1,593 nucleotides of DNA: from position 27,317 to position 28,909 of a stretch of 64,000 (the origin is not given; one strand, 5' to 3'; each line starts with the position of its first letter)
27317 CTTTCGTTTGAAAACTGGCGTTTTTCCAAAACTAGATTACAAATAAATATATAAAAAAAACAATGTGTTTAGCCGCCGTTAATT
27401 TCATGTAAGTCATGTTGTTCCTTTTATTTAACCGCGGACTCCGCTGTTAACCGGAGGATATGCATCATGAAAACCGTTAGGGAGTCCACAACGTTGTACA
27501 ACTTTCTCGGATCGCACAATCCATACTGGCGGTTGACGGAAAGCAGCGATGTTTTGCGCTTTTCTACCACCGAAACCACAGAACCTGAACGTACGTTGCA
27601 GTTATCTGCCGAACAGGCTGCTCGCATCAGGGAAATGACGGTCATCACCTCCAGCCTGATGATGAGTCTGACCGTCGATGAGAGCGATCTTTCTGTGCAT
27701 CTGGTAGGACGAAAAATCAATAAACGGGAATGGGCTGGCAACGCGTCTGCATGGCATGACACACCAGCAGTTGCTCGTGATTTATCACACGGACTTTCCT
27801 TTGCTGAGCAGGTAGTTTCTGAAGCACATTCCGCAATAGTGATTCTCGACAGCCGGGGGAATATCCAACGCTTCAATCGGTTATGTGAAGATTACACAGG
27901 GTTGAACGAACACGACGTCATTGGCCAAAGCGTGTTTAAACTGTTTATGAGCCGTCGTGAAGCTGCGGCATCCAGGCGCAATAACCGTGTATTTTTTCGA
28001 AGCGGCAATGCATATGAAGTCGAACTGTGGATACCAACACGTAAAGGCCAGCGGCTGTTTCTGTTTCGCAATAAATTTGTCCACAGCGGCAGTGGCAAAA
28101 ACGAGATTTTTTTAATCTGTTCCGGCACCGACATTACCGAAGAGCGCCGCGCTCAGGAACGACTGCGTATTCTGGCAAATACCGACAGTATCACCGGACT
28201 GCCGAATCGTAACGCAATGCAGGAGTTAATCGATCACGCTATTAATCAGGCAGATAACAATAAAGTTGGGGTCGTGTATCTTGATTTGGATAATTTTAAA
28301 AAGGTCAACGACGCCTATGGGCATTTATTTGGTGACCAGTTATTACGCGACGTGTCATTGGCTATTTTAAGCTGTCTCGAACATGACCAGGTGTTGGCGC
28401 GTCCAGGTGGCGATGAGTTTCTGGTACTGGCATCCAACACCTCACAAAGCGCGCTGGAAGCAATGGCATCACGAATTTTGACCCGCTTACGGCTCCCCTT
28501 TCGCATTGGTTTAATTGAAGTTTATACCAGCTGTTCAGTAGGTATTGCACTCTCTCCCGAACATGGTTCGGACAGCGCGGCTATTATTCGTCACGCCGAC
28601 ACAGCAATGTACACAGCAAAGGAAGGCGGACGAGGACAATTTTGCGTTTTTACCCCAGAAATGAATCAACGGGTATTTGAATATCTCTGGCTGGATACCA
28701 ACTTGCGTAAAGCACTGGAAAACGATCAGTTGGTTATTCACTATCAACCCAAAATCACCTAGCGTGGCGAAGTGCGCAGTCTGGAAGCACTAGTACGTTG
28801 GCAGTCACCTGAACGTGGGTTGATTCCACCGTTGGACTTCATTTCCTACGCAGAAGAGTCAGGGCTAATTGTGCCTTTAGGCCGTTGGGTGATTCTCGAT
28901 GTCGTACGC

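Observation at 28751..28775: In-frame amber codon splits pdeR (yciR) at the GGDEF–EAL boundary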

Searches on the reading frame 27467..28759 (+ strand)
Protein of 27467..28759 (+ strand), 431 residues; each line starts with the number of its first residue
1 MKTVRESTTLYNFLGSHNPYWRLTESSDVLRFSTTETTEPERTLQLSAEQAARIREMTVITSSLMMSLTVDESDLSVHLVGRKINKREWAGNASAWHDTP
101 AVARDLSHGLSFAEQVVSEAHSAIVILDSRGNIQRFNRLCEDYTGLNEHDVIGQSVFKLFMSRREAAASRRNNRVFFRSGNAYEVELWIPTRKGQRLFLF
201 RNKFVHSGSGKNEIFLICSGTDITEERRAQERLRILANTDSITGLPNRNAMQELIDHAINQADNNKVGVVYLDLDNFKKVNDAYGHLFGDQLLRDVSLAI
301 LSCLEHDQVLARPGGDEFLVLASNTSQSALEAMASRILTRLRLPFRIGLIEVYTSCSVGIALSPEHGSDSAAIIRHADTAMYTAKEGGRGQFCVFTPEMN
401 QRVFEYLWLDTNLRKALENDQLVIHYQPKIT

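Call 16: list_cluster_members(proteins=[window:27467-28759:+, window:28772-29449:+])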
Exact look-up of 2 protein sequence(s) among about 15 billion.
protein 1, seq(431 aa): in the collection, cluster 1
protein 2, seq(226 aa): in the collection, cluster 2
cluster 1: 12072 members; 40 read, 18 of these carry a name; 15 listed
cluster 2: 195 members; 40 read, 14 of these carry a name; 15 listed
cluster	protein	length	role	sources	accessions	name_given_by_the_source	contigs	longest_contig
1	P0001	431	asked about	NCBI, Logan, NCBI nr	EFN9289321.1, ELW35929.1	cyclic di-GMP phosphodiesterase Gmr [Escherichia coli 3.4880] | cyclic di-GMP phosphodiesterase [Escherichia coli]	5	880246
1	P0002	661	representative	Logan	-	-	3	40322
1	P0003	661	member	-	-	TPA: cyclic di-GMP phosphodiesterase [Shigella flexneri] | cyclic-guanylate-specific phosphodiesterase n=3 Tax=Shigella TaxID=620 ... | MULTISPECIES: cyclic di-GMP phosphodiesterase [Enterobacteriaceae]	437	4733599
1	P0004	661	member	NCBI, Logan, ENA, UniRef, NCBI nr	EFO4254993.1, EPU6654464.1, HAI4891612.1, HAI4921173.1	TPA: cyclic di-GMP phosphodiesterase [Escherichia coli] | cyclic di-GMP phosphodiesterase n=1 Tax=Escherichia coli TaxID=562 RepID=UPI001073D177 | cyclic di-GMP phosphodiesterase [Escherichia coli]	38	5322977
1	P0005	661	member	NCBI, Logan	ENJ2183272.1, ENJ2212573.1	cyclic di-GMP phosphodiesterase [Escherichia coli]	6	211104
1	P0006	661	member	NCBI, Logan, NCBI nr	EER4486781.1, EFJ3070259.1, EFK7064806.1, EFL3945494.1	cyclic di-GMP phosphodiesterase [Escherichia coli]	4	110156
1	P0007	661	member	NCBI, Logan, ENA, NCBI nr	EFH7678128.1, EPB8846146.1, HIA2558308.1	TPA: cyclic di-GMP phosphodiesterase [Escherichia coli] | cyclic di-GMP phosphodiesterase [Escherichia coli]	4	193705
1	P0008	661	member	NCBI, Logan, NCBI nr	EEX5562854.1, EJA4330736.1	cyclic di-GMP phosphodiesterase [Escherichia coli]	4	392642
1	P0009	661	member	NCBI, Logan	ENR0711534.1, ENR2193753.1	cyclic di-GMP phosphodiesterase [Escherichia coli]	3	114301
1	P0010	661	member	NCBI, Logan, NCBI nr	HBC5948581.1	TPA: cyclic di-GMP phosphodiesterase [Escherichia coli] | cyclic di-GMP phosphodiesterase [Escherichia coli]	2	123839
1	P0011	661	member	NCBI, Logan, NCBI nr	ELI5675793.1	cyclic di-GMP phosphodiesterase [Escherichia coli]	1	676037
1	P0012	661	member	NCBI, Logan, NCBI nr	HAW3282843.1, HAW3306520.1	TPA: cyclic di-GMP phosphodiesterase [Escherichia coli] | cyclic di-GMP phosphodiesterase [Escherichia coli]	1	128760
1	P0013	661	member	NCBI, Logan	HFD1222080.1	TPA: cyclic di-GMP phosphodiesterase [Escherichia coli]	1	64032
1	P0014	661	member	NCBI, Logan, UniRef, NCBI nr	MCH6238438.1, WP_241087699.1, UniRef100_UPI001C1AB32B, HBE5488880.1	cyclic di-GMP phosphodiesterase [Escherichia coli] | cyclic di-GMP phosphodiesterase n=1 Tax=Escherichia coli TaxID=562 RepID=UPI001C1AB32B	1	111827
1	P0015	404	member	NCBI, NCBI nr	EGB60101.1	GGDEF domain-containing protein [Escherichia coli M863]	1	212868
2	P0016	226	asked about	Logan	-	-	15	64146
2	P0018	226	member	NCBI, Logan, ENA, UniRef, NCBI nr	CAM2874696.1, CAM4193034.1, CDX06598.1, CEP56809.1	RNase II stability modulator [Shigella flexneri] | cyclic-guanylate-specific phosphodiesterase n=2 Tax=Shigella TaxID=620 ... | EAL domain-containing protein [Escherichia coli]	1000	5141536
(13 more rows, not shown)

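Call 18: find_encoding_contigs(protein=P0001, flank=3000, max_places=10)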
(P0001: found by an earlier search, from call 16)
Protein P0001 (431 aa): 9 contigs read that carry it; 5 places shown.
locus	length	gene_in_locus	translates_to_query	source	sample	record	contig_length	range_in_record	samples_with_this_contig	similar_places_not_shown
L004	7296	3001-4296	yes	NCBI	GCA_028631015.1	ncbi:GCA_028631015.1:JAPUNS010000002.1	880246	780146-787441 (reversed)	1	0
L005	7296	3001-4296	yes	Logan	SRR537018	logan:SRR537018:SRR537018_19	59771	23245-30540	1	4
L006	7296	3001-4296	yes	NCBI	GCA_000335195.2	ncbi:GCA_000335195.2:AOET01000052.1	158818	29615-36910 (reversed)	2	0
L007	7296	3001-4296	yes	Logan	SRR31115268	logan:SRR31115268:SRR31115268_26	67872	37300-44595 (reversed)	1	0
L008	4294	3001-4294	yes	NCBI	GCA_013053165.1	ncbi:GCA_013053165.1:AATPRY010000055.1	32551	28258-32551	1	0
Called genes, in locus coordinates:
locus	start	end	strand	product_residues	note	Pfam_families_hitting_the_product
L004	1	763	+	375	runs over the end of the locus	-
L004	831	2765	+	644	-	PF08206:OB_RNB, PF17876:CSD2 (faint), PF00773:RNB, PF00575:S1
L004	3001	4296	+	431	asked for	PF00989:PAS (weak), PF13426:PAS_9, PF00990:GGDEF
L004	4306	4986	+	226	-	PF00563:EAL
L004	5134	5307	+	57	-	PF23675:YciZ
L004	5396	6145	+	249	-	PF08220:HTH_DeoR, PF08279:HTH_11, PF08280:HTH_Mga (weak), PF00455:DeoRC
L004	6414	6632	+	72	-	PF13441:Gly-zipper_YMGG, PF05433:Rick_17kDa_Anti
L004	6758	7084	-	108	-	PF01253:SUI1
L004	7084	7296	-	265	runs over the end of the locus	PF00215:OMPdecase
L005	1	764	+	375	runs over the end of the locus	-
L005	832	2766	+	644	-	PF08206:OB_RNB, PF17876:CSD2 (faint), PF00773:RNB, PF00575:S1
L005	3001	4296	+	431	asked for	PF00989:PAS (weak), PF13426:PAS_9, PF00990:GGDEF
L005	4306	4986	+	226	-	PF00563:EAL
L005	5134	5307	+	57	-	PF23675:YciZ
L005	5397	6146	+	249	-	PF08220:HTH_DeoR, PF08279:HTH_11, PF08280:HTH_Mga (weak), PF00455:DeoRC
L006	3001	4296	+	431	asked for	PF00989:PAS (weak), PF13426:PAS_9, PF00990:GGDEF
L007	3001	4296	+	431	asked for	PF00989:PAS (weak), PF13426:PAS_9, PF00990:GGDEF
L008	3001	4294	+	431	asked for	PF00989:PAS (weak), PF13426:PAS_9, PF00990:GGDEF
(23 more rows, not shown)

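Call 19: find_encoding_contigs(protein=P0016, flank=3000, max_places=10)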
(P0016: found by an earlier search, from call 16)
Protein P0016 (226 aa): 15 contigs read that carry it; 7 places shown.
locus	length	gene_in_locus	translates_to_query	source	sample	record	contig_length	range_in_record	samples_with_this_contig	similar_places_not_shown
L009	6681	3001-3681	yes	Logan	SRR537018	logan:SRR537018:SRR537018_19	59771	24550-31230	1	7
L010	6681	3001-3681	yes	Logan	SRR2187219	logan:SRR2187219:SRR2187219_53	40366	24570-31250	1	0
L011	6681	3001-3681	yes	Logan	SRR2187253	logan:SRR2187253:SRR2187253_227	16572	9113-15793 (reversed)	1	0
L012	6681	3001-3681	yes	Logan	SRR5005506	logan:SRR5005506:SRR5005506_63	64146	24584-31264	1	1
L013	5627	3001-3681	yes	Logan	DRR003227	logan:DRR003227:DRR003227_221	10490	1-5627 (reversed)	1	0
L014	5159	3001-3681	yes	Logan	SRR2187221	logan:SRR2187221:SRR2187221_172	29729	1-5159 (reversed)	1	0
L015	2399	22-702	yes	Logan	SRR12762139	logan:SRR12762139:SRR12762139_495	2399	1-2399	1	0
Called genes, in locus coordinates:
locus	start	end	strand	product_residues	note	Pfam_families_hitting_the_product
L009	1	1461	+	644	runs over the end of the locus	PF08206:OB_RNB, PF17876:CSD2 (faint), PF00773:RNB, PF00575:S1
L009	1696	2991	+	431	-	PF00989:PAS (weak), PF13426:PAS_9, PF00990:GGDEF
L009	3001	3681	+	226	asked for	PF00563:EAL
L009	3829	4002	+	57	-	PF23675:YciZ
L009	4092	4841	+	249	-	PF08220:HTH_DeoR, PF08279:HTH_11, PF08280:HTH_Mga (weak), PF00455:DeoRC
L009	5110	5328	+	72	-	PF13441:Gly-zipper_YMGG, PF05433:Rick_17kDa_Anti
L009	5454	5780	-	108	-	PF01253:SUI1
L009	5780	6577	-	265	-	PF00215:OMPdecase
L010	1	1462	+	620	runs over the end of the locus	PF08206:OB_RNB, PF17876:CSD2 (faint), PF00773:RNB, PF00575:S1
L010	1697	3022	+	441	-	PF00989:PAS (weak), PF13426:PAS_9, PF00990:GGDEF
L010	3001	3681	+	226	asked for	PF00563:EAL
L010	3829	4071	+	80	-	PF23675:YciZ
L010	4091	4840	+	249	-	PF08220:HTH_DeoR, PF08279:HTH_11, PF08280:HTH_Mga (weak), PF00455:DeoRC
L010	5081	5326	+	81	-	PF13441:Gly-zipper_YMGG, PF05433:Rick_17kDa_Anti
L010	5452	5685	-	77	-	PF01253:SUI1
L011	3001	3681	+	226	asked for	PF00563:EAL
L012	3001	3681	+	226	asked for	PF00563:EAL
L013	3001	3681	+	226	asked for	PF00563:EAL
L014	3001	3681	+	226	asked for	PF00563:EAL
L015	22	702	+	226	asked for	PF00563:EAL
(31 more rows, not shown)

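Call 22: find_encoding_contigs(protein=P0018, flank=3000, max_places=6)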
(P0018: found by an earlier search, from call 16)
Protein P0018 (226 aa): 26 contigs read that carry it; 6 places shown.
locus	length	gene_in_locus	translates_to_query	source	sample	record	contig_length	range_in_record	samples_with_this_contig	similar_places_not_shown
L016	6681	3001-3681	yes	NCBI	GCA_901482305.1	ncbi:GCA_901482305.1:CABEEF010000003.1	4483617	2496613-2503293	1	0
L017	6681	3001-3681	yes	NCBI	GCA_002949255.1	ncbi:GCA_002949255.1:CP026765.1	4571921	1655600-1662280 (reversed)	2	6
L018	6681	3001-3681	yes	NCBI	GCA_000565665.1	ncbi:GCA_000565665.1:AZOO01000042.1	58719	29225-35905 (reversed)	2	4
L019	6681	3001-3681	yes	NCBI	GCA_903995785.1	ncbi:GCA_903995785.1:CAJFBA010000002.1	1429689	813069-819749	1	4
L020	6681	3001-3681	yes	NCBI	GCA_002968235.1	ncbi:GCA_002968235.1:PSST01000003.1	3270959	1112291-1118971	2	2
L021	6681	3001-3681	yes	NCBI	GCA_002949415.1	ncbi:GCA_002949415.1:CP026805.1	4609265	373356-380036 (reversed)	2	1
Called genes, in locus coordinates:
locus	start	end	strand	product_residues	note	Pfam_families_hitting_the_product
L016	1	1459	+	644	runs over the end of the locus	PF08206:OB_RNB, PF17876:CSD2 (faint), PF00773:RNB, PF00575:S1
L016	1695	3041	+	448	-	PF00989:PAS (weak), PF13426:PAS_9, PF00990:GGDEF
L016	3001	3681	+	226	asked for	PF00563:EAL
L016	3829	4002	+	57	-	PF23675:YciZ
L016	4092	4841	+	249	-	PF08220:HTH_DeoR, PF08279:HTH_11, PF08280:HTH_Mga (weak), PF00455:DeoRC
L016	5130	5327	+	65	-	PF13441:Gly-zipper_YMGG, PF05433:Rick_17kDa_Anti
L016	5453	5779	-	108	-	PF01253:SUI1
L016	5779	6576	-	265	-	PF00215:OMPdecase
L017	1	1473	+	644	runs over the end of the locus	PF08206:OB_RNB, PF17876:CSD2 (faint), PF00773:RNB, PF00575:S1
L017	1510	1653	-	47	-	-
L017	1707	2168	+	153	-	-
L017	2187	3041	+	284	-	PF00990:GGDEF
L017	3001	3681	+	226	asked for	PF00563:EAL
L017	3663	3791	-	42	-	PF23497:YmiD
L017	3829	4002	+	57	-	PF23675:YciZ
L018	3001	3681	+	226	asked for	PF00563:EAL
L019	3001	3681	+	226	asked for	PF00563:EAL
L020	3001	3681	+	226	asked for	PF00563:EAL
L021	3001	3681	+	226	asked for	PF00563:EAL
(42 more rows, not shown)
